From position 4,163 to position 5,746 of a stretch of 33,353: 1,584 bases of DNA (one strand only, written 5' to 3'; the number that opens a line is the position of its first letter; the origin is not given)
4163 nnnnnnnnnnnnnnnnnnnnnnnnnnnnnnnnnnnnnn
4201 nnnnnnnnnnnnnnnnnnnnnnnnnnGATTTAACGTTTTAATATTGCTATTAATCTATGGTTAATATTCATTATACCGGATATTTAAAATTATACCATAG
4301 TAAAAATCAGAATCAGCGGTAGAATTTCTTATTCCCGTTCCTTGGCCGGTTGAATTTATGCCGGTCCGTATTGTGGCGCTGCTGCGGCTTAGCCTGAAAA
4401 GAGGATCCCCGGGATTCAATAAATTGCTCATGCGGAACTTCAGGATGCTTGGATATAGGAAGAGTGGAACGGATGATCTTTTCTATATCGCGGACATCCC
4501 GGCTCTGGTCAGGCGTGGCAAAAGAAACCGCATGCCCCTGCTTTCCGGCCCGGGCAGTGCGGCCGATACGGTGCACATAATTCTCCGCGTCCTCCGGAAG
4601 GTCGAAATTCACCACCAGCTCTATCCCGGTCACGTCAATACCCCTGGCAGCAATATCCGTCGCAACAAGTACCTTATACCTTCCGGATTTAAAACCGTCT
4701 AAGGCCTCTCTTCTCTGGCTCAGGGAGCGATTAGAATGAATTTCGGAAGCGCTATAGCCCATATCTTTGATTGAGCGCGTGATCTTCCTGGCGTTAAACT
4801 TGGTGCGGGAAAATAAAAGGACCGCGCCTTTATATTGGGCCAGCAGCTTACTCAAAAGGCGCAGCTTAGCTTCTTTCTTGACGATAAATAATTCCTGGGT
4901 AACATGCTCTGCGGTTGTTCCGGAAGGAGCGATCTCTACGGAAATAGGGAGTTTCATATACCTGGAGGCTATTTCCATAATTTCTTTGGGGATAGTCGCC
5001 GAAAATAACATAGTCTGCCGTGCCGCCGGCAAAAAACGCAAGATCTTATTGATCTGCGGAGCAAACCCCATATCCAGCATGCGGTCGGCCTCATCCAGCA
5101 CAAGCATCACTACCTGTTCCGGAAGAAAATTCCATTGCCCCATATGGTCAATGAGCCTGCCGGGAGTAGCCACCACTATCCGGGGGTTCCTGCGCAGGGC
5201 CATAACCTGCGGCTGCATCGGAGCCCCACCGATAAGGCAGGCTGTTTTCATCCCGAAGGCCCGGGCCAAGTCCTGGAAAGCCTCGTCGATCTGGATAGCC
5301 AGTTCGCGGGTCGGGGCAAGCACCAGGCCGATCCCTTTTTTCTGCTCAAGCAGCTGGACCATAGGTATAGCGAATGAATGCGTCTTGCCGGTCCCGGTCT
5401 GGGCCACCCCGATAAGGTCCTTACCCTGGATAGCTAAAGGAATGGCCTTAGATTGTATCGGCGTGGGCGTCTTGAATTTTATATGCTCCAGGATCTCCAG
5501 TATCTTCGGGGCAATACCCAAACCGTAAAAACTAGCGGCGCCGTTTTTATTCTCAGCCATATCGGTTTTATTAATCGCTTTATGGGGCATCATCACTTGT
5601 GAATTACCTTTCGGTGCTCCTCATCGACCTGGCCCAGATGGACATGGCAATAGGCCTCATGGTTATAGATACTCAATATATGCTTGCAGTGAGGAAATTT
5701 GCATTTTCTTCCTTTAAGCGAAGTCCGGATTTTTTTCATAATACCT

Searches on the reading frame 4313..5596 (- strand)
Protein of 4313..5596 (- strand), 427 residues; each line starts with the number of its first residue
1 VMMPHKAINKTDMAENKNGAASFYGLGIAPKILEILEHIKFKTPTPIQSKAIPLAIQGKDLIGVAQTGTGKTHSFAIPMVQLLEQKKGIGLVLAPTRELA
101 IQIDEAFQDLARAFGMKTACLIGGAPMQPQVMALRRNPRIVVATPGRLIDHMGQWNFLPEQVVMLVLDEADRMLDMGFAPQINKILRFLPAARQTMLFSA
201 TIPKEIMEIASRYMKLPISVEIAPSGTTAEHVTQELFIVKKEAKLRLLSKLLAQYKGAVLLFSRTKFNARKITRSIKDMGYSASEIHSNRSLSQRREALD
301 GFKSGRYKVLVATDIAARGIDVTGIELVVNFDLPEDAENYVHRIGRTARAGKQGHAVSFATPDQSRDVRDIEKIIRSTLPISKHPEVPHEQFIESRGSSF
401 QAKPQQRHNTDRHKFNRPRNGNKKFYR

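Call 49: find_encoding_contigs(protein=window:4313-5596:-, flank=3600, max_places=10)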
Protein window:4313-5596:- (427 aa): 1 contig read that carries it; 1 place shown.
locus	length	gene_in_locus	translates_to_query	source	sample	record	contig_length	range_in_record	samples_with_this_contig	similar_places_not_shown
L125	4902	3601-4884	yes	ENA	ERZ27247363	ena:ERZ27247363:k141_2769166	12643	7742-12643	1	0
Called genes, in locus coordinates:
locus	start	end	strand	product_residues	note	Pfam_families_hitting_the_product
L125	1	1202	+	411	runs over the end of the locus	PF00753:Lactamase_B, PF00581:Rhodanese, PF11127:YgaP-like_TM (weak)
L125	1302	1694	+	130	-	PF11399:DUF3192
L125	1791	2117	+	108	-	-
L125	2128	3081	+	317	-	PF05170:AsmA (weak), PF05359:DUF748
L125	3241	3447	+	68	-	PF00313:CSD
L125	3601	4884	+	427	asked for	PF04851:ResIII, PF00270:DEAD, PF00271:Helicase_C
